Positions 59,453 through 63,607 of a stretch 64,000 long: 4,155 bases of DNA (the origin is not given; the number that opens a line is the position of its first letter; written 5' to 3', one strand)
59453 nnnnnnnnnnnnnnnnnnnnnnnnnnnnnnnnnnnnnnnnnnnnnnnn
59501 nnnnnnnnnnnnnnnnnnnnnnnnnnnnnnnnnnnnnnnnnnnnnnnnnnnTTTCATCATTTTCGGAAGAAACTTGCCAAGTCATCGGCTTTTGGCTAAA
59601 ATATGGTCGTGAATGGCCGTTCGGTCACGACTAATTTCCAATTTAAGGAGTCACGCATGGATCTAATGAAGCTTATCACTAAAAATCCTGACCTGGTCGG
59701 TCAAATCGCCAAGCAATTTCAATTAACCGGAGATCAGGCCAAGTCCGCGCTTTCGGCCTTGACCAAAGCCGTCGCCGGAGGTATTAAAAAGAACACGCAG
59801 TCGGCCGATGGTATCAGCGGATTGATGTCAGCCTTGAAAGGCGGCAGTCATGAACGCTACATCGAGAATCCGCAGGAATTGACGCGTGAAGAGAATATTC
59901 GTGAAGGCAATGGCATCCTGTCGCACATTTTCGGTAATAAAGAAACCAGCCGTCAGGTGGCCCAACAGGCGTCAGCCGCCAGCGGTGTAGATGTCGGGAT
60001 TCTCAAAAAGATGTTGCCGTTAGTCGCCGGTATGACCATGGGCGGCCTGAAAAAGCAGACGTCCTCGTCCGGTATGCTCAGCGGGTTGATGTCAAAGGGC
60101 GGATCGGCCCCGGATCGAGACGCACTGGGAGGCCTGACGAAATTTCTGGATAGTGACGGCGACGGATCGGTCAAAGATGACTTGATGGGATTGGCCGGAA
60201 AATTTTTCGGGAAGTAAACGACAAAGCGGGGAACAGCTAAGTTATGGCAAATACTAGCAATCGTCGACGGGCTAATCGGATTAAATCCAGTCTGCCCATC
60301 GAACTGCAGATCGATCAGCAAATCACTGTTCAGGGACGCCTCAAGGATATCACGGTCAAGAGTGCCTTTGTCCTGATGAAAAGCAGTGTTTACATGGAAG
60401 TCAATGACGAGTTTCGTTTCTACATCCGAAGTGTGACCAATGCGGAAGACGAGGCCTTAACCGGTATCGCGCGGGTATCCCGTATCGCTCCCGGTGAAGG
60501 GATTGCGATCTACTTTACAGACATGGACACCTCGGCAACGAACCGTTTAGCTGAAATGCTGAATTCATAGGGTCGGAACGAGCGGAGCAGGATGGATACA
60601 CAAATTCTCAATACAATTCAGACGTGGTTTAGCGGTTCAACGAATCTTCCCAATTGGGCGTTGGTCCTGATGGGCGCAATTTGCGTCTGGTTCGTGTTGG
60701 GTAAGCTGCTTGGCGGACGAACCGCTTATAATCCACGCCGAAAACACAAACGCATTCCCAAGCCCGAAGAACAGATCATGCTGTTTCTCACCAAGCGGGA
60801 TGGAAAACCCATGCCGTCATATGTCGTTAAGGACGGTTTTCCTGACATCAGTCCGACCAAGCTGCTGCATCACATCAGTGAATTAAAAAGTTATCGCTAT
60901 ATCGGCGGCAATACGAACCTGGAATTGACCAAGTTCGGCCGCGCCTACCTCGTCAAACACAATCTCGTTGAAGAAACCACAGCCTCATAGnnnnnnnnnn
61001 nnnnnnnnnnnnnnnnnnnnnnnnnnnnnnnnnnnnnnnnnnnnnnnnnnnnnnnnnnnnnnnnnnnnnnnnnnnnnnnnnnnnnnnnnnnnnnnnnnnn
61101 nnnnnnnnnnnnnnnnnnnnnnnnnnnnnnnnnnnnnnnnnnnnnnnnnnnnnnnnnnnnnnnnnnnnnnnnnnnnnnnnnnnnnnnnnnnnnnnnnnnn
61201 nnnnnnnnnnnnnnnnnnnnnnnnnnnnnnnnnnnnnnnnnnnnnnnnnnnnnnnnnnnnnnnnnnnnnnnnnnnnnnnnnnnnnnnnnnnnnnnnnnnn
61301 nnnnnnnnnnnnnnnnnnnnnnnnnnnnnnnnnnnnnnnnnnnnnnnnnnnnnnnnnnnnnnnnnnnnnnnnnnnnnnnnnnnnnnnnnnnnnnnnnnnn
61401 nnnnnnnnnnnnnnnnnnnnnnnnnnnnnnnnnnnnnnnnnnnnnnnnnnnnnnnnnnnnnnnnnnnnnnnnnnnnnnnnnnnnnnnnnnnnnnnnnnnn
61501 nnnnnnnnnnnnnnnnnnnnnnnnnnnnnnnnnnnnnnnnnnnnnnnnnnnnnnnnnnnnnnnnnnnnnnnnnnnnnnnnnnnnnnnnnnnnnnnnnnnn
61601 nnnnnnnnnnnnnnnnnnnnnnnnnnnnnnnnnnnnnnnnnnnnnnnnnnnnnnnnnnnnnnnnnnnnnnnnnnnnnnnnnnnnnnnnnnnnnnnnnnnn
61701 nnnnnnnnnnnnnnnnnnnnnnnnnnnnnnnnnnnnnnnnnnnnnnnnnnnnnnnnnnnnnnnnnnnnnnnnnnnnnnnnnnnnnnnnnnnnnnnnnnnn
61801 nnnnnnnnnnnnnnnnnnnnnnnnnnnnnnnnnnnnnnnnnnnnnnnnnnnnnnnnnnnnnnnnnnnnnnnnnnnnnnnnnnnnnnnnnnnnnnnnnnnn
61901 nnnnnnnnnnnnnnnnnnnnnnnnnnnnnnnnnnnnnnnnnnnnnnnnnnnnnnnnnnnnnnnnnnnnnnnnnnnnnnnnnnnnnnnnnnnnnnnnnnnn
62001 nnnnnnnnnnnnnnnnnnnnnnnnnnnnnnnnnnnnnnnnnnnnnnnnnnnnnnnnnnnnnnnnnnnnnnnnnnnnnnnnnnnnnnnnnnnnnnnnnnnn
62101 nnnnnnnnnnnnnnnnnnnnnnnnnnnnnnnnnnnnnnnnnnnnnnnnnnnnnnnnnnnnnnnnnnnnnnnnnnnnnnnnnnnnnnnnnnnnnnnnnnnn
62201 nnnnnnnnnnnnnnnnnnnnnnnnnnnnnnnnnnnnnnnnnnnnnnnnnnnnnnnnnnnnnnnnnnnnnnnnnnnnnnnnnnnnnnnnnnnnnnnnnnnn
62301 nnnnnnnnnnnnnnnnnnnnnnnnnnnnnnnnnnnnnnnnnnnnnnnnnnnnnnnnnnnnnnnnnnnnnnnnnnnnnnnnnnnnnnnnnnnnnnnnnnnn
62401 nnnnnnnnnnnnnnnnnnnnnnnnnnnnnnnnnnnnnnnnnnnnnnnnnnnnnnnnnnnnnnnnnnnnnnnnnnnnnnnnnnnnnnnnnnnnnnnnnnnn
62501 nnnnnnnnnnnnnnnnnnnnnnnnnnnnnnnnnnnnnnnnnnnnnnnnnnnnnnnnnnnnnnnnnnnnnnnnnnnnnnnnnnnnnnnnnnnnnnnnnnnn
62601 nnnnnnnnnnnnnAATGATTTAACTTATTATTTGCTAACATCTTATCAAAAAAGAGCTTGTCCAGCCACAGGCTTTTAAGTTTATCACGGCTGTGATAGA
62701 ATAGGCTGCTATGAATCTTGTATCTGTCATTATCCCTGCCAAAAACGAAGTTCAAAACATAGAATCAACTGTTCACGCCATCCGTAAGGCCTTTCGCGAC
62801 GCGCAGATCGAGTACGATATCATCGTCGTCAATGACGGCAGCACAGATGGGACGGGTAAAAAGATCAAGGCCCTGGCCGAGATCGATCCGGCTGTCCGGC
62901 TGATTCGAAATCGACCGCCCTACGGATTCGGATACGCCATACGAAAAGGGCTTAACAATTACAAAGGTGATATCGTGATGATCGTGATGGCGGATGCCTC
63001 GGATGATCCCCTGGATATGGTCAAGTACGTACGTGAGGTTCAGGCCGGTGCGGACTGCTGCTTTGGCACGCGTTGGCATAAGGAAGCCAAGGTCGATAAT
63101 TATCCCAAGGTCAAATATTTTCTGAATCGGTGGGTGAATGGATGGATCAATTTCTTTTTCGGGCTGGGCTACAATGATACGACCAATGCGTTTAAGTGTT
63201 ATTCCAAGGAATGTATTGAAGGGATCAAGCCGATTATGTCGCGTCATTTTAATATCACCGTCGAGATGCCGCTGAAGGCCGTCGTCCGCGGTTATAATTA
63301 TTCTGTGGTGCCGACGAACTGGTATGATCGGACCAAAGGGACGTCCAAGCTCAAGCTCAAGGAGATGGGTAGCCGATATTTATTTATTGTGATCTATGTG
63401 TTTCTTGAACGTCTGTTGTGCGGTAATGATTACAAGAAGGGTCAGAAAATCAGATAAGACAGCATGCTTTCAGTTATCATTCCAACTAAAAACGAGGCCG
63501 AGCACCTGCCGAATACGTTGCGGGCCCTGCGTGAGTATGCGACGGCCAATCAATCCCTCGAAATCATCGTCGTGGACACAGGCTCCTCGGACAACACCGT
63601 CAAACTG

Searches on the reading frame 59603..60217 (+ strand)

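Call 83: search_protein_families(library=pfam, proteins=[window:59603-60217:+], max_evalue=0.01)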
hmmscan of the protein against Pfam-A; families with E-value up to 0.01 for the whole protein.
window:59603-60217:+ (204 aa): 1 family
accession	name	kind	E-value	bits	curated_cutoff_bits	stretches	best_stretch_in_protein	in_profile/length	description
PF06078.17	DUF937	-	1.6e-24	87.3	25.4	1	28-152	8-135/135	Bacterial protein of unknown function (DUF937)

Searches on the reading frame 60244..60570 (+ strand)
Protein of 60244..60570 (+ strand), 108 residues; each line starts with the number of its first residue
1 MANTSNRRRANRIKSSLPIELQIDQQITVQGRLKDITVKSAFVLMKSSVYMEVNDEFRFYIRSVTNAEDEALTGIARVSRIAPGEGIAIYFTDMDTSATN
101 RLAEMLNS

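Call 83: search_protein_families(library=pfam, proteins=[window:60244-60570:+], max_evalue=0.01)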
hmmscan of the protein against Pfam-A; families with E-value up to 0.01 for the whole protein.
window:60244-60570:+ (108 aa): 1 family
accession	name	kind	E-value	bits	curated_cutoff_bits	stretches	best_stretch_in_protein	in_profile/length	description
PF07238.19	PilZ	-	9.6e-06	26.3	22.5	1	6-106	1-100/102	PilZ domain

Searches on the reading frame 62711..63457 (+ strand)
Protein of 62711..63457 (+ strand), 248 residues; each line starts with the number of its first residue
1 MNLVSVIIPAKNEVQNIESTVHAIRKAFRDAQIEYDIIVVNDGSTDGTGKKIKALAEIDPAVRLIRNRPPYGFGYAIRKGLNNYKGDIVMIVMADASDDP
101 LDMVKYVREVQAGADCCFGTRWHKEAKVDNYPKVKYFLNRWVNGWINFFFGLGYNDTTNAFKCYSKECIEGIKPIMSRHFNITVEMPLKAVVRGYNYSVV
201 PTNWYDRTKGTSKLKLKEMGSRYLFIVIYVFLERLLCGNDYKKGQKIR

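Call 83: search_protein_families(library=pfam, proteins=[window:62711-63457:+], max_evalue=0.01)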
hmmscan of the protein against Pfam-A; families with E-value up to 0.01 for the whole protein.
window:62711-63457:+ (248 aa): 3 families
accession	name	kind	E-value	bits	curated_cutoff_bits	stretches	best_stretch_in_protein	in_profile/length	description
PF00535.33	Glycos_transf_2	-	9.8e-24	84.6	23.3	1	5-143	1-132/168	Glycosyl transferase family 2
PF13641.12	Glyco_tranf_2_3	-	7.8e-07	29.8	27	1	4-100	3-101/230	Glycosyltransferase like family 2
PF10111.15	Glyco_tranf_2_2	-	3.6e-06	27.1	27.3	1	5-96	1-92/276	Glycosyltransferase like family 2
